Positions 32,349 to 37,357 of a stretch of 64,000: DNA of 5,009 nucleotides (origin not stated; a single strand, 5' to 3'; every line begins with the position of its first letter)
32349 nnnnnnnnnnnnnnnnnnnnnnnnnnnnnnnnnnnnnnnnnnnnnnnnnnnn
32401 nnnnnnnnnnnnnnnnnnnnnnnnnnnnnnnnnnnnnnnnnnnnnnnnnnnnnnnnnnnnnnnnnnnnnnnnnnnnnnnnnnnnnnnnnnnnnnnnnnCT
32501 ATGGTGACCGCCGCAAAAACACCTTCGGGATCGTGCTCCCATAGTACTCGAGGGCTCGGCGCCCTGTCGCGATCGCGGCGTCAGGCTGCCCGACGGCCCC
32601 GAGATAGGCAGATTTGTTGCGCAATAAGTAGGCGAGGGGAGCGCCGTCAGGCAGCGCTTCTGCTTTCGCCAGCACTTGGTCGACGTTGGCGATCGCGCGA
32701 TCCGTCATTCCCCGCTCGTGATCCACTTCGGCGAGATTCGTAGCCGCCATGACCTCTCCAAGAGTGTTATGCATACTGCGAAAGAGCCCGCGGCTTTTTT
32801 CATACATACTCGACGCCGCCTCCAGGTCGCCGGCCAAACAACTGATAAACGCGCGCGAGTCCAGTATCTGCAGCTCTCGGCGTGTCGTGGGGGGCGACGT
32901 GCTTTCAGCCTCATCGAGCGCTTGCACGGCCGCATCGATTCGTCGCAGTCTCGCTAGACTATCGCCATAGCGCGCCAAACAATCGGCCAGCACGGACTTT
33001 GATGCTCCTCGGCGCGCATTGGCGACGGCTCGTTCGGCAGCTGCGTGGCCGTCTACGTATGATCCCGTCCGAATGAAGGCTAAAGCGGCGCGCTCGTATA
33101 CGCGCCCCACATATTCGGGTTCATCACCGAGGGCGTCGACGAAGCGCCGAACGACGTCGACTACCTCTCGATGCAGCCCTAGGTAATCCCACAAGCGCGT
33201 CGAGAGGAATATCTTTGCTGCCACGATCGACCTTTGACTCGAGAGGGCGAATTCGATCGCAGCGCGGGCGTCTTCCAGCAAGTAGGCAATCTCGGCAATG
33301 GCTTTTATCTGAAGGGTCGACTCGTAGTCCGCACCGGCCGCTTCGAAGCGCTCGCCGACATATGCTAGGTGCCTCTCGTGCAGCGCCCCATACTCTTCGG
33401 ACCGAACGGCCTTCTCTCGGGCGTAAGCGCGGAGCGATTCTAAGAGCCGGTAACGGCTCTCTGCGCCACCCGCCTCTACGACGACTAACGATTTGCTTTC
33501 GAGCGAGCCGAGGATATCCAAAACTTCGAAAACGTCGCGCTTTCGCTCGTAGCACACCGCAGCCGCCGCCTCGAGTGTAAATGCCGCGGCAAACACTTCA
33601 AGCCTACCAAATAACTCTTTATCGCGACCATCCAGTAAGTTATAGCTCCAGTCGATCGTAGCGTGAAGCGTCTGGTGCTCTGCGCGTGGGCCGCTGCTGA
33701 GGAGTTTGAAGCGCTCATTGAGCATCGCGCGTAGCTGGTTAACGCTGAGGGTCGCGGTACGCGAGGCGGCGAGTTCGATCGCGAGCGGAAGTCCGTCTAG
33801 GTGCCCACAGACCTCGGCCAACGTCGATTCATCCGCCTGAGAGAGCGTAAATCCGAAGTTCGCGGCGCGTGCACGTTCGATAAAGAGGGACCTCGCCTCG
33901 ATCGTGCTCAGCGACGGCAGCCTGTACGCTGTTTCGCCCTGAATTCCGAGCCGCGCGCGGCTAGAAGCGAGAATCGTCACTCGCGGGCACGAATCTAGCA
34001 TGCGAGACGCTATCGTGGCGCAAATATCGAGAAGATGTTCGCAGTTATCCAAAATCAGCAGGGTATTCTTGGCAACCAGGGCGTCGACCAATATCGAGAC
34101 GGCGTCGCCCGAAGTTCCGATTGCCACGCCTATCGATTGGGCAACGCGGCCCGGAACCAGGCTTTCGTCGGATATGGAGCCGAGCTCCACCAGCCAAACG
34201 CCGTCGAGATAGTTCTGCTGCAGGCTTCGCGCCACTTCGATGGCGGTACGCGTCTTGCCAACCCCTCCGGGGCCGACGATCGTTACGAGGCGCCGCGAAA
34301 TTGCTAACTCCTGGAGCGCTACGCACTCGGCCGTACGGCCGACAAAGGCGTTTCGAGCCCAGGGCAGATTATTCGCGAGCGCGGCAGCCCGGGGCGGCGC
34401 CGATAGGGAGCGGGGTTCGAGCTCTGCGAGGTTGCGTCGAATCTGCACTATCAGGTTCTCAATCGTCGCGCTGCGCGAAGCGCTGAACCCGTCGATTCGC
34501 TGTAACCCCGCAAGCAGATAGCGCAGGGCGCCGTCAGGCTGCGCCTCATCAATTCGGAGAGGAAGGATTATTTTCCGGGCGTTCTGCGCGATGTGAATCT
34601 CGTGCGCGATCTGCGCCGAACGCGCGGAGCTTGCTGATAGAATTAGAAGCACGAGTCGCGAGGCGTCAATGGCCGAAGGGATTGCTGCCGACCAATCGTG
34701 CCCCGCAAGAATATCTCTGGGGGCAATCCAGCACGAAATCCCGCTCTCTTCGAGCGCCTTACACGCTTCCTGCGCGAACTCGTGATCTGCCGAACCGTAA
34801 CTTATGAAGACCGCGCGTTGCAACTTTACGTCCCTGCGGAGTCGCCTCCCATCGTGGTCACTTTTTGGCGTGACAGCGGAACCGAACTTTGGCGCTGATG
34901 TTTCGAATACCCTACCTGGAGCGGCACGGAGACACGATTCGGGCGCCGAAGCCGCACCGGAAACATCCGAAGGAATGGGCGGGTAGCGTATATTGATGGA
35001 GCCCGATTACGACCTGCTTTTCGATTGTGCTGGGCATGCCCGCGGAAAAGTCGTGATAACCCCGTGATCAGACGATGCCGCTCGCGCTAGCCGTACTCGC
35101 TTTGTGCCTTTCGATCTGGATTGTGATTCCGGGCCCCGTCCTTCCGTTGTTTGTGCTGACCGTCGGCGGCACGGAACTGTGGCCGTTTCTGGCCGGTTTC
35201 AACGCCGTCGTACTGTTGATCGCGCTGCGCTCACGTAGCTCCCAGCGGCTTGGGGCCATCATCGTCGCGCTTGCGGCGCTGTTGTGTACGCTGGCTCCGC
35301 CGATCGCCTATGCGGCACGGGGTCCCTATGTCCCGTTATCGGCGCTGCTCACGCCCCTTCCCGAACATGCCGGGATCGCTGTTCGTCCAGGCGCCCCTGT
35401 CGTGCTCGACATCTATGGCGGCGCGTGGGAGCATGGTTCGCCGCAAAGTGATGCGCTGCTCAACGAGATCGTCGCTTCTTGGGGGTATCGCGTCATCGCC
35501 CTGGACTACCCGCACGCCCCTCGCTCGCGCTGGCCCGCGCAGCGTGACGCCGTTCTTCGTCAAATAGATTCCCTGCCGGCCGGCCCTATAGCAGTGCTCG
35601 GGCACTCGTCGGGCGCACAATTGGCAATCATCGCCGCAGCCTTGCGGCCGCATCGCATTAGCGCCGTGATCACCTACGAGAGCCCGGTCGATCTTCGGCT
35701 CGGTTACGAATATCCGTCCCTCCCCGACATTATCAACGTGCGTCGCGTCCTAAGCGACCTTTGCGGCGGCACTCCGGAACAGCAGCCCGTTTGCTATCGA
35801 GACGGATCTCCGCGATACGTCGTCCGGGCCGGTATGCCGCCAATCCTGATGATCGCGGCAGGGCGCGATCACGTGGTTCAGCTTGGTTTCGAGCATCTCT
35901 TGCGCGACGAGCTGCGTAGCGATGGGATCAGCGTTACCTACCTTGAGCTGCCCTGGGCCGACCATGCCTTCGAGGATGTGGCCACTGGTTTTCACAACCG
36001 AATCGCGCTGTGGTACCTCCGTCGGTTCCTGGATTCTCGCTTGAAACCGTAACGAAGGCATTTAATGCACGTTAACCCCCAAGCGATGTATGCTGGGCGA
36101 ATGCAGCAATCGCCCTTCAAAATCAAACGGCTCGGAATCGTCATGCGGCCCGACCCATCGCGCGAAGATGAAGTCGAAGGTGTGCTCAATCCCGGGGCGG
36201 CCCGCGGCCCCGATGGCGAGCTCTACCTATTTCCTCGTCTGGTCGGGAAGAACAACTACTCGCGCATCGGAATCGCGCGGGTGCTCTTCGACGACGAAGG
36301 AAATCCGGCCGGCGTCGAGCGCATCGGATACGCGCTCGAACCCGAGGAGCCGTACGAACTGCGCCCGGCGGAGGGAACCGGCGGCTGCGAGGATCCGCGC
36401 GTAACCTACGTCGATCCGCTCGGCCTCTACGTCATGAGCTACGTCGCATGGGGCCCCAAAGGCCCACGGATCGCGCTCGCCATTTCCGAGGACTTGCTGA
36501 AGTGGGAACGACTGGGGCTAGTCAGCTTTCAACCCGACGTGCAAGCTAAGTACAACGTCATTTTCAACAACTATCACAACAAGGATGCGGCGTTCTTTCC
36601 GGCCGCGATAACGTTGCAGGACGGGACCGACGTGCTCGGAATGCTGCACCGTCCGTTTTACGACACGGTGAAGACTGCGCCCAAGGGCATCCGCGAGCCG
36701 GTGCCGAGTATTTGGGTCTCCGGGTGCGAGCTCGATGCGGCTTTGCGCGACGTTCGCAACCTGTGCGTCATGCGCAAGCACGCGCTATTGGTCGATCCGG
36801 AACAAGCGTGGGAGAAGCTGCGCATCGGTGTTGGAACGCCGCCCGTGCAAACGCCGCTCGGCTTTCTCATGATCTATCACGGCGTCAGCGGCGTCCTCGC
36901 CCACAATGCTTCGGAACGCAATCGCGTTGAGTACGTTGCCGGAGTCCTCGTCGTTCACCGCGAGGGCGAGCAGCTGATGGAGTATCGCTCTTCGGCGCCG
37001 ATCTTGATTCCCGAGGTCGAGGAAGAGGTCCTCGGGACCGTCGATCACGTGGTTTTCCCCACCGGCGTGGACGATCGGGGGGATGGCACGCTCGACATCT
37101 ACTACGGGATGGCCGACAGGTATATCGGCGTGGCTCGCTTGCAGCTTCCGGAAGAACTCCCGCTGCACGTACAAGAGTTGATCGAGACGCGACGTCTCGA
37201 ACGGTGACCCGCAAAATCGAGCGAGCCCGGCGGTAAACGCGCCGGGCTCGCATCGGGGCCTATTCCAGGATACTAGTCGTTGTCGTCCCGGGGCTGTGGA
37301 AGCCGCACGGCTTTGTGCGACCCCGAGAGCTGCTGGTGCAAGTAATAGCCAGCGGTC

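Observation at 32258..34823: Stand-alone TIR / NB-ARC / TPR protein with plant-TNL-like architecture: candidate NAD-consuming immune sensor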

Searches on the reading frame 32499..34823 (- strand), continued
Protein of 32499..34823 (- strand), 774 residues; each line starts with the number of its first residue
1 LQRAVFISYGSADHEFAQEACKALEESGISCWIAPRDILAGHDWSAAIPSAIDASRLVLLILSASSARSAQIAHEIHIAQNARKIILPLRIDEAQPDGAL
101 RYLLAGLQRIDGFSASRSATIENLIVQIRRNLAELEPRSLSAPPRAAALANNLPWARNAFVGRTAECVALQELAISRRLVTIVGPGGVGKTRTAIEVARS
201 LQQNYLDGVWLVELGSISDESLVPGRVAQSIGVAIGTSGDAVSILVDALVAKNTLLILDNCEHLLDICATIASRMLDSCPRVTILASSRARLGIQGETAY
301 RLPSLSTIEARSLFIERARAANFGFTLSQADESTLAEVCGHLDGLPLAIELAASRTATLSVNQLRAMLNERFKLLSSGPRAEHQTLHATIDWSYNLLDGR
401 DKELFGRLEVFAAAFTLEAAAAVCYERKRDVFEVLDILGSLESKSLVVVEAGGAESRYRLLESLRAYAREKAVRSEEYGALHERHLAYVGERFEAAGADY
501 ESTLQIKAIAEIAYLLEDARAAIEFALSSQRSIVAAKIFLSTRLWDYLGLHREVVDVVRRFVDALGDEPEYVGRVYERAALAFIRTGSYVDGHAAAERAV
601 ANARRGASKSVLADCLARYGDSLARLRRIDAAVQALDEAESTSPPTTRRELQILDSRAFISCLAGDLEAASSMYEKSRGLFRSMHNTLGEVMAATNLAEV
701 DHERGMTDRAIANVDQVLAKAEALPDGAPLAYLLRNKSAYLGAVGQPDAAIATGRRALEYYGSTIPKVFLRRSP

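Call 90: search_protein_families(library=pfam, proteins=[L016:7527-8603:-, L016:8607-10013:-, L016:12829-13743:+, L016:13835-15268:-, L017:5473-7269:+, L017:13391-14470:+, L019:7503-8483:-, L019:8474-9934:-, L019:12646-14172:-, L019:14090-15466:-], max_evalue=0.001)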
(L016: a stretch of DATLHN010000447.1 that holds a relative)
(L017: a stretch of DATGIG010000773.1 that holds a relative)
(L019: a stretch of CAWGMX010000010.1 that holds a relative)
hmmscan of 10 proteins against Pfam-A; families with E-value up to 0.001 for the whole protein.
L016:7527-8603:- (359 aa): 2 families
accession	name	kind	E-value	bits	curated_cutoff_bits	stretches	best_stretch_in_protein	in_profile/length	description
PF00889.24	EF_TS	-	1.3e-61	208.2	27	1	134-350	1-204/204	Elongation factor TS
PF25025.1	EF-Ts_N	-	1.4e-05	25.4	33.2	1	69-109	13-54/60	Elongation factor Ts, mitochondrial, N-terminal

L016:8607-10013:- (469 aa): 1 family
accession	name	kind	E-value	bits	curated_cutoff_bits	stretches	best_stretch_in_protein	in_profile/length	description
PF00318.25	Ribosomal_S2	-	3.4e-99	330.9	26.1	1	123-337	1-215/216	Ribosomal protein S2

L016:12829-13743:+ (305 aa): 2 families
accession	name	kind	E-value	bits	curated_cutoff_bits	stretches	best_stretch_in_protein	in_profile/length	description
PF07596.16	SBP_bac_10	-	5.7e-07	30.3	23.3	1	65-104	2-40/268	Protein of unknown function (DUF1559)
PF07963.17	N_methyl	-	2e-06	27.6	21.2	1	37-60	4-27/27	Prokaryotic N-terminal methylation motif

L016:13835-15268:- (478 aa): 8 families
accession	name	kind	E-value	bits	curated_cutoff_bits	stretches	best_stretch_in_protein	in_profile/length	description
PF00437.27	T2SSE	-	3e-49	168.1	24.9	1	128-406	13-290/370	Type II/IV secretion system protein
PF13401.12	AAA_22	-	1.1e-05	26.2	27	1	246-285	3-41/130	AAA domain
PF06414.18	Zeta_toxin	-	0.00017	21.6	22.3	1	246-337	14-111/199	Zeta toxin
PF13555.12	AAA_29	-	0.0002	21.5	27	1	246-269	20-43/61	P-loop containing region of AAA domain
PF25199.1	nSTAND_NTPase5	-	0.00027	21.2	34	1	244-290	37-83/145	Novel STAND NTPase 5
PF13191.12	AAA_16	-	0.0003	21.8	32.6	1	243-276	19-52/167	AAA ATPase domain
PF04851.21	ResIII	-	0.00036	20.9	22.5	1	246-360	21-114/164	Type III restriction enzyme, res subunit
PF00004.35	AAA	-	0.00063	20.6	21.2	0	251-337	1-73/131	ATPase family associated with various cellular activities (AAA)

L017:5473-7269:+ (599 aa): 1 family
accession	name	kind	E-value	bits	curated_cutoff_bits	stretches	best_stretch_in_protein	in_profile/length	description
PF02321.23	OEP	-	2.6e-53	181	22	2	388-574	4-187/187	Outer membrane efflux protein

L017:13391-14470:+ (360 aa): 0 families

L019:7503-8483:- (327 aa): 0 families

L019:8474-9934:- (487 aa): 0 families

L019:12646-14172:- (509 aa): 3 families
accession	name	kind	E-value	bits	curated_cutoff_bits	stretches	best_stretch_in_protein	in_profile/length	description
PF21478.3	GcvP2_C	-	1.4e-24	86.7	27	1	375-476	2-104/122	Glycine dehydrogenase, C-terminal domain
PF02347.22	GDC-P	-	8.3e-10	38.5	26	1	72-325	47-288/429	Glycine cleavage system P-protein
PF00266.25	Aminotran_5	-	5e-08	32.7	21.5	1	171-301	77-207/371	Aminotransferase class-V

L019:14090-15466:- (459 aa): 1 family
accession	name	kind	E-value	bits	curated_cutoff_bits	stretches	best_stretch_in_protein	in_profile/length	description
PF02347.22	GDC-P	-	5.7e-113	378.4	26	1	8-448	3-428/429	Glycine cleavage system P-protein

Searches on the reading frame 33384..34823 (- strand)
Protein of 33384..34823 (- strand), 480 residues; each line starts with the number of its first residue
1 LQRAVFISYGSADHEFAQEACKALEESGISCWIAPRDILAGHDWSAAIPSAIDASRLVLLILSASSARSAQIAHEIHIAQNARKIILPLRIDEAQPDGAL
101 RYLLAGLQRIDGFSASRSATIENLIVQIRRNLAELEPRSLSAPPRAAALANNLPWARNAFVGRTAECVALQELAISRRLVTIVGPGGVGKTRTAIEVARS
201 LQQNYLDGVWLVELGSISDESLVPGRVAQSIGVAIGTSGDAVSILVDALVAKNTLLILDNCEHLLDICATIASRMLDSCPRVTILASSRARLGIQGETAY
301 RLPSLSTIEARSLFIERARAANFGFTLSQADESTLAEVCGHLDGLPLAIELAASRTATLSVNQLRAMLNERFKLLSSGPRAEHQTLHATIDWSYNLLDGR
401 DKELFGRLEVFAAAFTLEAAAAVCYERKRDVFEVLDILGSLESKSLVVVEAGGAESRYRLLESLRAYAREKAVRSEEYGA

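Call 49: search_solved_structures(query=window:33384-34823:-, max_evalue=10, show_alignments=0)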
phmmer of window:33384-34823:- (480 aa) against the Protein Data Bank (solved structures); distinct sequences matched with E-value up to 10: 30.
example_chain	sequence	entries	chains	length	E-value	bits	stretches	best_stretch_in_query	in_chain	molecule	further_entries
6wt6_A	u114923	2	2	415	0.0019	20.6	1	5-76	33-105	Metazoan TIR-STING fusion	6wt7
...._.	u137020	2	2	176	0.015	17.6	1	5-81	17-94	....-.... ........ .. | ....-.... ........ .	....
3m6a_A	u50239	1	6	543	0.037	16.3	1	163-234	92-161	ATP-dependent protease La 1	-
4ypn_A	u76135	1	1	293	0.12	14.6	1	178-238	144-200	Lon protease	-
7jlv_A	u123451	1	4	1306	0.18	14.1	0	177-355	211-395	Disease resistance protein Roq1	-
7jlu_A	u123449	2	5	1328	0.19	14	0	177-355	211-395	Disease resistance protein Roq1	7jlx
6n2i_A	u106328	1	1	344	0.2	13.9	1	174-277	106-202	DNA-binding ATP-dependent protease La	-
6u5z_A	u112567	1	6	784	0.24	13.7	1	174-276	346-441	Lon protease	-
4ypl_A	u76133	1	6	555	0.29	13.3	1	179-238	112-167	Lon protease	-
8k3y_F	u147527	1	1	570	0.31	13.3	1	179-238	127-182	Lon protease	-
7dvk_A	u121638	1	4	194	0.33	13.2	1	127-199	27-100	Spiro-conjugate synthase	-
6v11_A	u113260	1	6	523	0.34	13.1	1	174-276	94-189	Lon protease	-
6on2_A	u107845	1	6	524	0.34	13.1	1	174-276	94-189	ATP-dependent protease La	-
7yph_A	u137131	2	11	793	0.44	12.8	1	179-237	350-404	Lon protease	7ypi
7ypj_A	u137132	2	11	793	0.44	12.8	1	179-237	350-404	Lon protease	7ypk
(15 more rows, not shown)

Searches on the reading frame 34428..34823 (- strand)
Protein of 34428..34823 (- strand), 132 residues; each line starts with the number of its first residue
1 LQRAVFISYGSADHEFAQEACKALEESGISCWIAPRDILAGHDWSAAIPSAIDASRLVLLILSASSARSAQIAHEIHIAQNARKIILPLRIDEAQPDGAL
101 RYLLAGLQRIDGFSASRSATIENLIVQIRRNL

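Call 46: search_solved_structures(query=A2, max_evalue=1, show_alignments=5)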
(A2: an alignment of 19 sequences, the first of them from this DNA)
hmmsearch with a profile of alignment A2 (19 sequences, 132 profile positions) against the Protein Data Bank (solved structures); distinct sequences matched with E-value up to 1: 73 (the best 60 are shown).
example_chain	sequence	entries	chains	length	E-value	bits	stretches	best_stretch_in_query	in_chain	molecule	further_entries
6wt6_A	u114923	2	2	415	4.2e-10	43.1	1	4-82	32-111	Metazoan TIR-STING fusion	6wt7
4w8h_A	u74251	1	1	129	3e-08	37.1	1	3-83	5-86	Toll-receptor-related 2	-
4w8g_A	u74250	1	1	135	3e-08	37.1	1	3-88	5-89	Toll-receptor-related 2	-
4om7_A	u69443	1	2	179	7.6e-07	32.6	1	4-82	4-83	Toll-like receptor 6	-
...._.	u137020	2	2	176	1.7e-06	31.5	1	4-97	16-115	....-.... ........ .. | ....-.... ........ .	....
9mud_K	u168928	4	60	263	2.7e-06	30.8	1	4-81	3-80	Cat1 (CRISPR associated TIR 1) pentagonal filament | Cat1 (CRISPR associated TIR 1) pentagonal filament assembly | Cat1 (CRISPR-associated TIR 1)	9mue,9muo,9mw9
1fyv_A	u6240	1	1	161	5.6e-06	29.8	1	4-82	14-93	TOLL-LIKE RECEPTOR 1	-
7nuw_A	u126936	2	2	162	5.7e-06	29.7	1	4-82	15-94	Toll-like receptor 1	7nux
7nt7_A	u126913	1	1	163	5.8e-06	29.7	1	4-82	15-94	Toll-like receptor 1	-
3ub4_A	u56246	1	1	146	4.9e-05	26.7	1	3-62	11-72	Toll/interleukin-1 receptor domain-containing adapter protein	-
4lqd_A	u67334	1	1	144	4.9e-05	26.7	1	3-62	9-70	Toll/interleukin-1 receptor domain-containing adapter protein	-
2y92_A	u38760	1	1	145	5e-05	26.7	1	3-62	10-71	TOLL/INTERLEUKIN-1 RECEPTOR DOMAIN-CONTAINING ADAPTER PROTEIN,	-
8jzm_A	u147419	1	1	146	5.1e-05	26.7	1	3-62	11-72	Toll/interleukin-1 receptor domain-containing adapter protein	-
3ub2_A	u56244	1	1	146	5.1e-05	26.7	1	3-62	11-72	Toll/interleukin-1 receptor domain-containing adapter protein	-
4fz5_A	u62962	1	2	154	5.7e-05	26.5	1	3-62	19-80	Toll/interleukin-1 receptor domain-containing adapter protein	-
9m0n_A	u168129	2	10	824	0.08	16.3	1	4-80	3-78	Tetratricopeptide repeat protein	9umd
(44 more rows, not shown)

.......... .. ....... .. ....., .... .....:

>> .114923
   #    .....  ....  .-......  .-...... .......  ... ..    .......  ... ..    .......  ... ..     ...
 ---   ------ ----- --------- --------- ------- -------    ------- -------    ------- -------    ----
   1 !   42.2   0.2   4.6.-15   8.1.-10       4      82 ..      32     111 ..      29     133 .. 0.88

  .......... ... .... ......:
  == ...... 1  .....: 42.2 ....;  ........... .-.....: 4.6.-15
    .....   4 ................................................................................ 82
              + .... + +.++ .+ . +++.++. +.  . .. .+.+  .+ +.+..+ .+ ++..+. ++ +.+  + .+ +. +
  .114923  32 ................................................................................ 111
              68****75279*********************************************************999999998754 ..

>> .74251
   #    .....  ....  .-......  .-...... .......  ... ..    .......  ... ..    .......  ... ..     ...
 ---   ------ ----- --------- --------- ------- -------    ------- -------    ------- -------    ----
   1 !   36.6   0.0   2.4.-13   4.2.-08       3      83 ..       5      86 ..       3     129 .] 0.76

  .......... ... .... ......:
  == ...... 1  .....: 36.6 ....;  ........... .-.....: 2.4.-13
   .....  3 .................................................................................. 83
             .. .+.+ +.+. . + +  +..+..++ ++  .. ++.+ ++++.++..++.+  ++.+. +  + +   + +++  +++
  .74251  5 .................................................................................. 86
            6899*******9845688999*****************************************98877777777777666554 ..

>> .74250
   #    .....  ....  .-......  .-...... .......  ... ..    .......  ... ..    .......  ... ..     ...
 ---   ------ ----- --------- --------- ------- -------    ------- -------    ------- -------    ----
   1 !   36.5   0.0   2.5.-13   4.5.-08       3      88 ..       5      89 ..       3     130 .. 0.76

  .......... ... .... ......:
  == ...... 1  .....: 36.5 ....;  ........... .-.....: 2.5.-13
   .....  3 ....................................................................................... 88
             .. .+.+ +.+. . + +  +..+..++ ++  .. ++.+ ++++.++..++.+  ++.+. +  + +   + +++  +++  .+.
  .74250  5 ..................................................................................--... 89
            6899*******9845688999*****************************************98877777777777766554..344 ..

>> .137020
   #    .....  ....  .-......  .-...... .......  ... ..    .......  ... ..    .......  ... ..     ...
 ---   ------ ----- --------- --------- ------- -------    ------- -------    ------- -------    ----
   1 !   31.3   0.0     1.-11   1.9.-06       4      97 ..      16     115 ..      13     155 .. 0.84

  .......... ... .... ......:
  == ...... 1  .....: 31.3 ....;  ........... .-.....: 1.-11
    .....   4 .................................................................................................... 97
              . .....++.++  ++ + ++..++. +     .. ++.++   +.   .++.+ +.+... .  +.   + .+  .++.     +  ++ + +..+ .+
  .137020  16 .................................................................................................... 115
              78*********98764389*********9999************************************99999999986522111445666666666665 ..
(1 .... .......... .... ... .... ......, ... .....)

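Call 65: find_homologous_proteins(query=window:34428-34823:-, max_evalue=0.00001)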
Query window:34428-34823:- (132 aa): 1 proteins with E <= 0.00001 among 44 candidates.
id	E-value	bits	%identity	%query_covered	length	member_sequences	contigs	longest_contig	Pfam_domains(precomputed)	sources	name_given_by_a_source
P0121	1.8e-31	127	49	96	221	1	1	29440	PF01582.26,PF13676.12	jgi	jgi:hypothetical protein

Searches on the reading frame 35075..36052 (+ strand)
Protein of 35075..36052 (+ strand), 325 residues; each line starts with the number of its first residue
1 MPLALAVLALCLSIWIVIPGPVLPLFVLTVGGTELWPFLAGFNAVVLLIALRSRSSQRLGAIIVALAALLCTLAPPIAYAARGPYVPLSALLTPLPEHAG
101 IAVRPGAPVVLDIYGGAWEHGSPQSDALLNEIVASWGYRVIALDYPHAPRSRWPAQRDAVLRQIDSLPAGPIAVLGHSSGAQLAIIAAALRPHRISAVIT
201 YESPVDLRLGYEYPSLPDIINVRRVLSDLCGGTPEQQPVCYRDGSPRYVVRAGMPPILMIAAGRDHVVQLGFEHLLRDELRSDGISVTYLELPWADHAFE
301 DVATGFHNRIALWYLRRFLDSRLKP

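Call 17: search_protein_families(library=pfam, proteins=[window:35075-36052:+], max_evalue=0.01)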
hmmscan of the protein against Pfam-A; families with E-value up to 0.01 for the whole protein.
window:35075-36052:+ (325 aa): 7 families
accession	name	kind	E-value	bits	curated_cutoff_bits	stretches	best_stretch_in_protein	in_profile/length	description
PF20434.5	BD-FAE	-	1.2e-13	51.5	26.8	1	107-277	13-212/215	BD-FAE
PF07859.19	Abhydrolase_3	-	2.4e-12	47.5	25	1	111-299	2-208/210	alpha/beta hydrolase fold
PF00561.26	Abhydrolase_1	-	1.4e-08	35.2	25.8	1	125-203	18-102/245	alpha/beta hydrolase fold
PF12697.13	Abhydrolase_6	-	0.00017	22.7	26.3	1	134-214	25-103/217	Alpha/beta hydrolase family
PF00326.27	Peptidase_S9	-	0.00045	20.2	22.6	1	172-302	66-192/213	Prolyl oligopeptidase family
PF12146.15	Hydrolase_4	-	0.0015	18.3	27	0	168-211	74-117/239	Serine aminopeptidase, S33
PF01738.24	DLH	-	0.0082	16.2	21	0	255-300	144-189/217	Dienelactone hydrolase family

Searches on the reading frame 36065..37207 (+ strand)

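Call 17: search_protein_families(library=pfam, proteins=[window:36065-37207:+], max_evalue=0.01)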
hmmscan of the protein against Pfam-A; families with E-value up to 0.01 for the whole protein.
window:36065-37207:+ (380 aa): 1 family
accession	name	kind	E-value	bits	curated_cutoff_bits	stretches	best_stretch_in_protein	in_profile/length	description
PF04041.19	Glyco_hydro_130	-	2.3e-32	112.7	26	1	36-361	31-311/320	beta-1,4-mannooligosaccharide phosphorylase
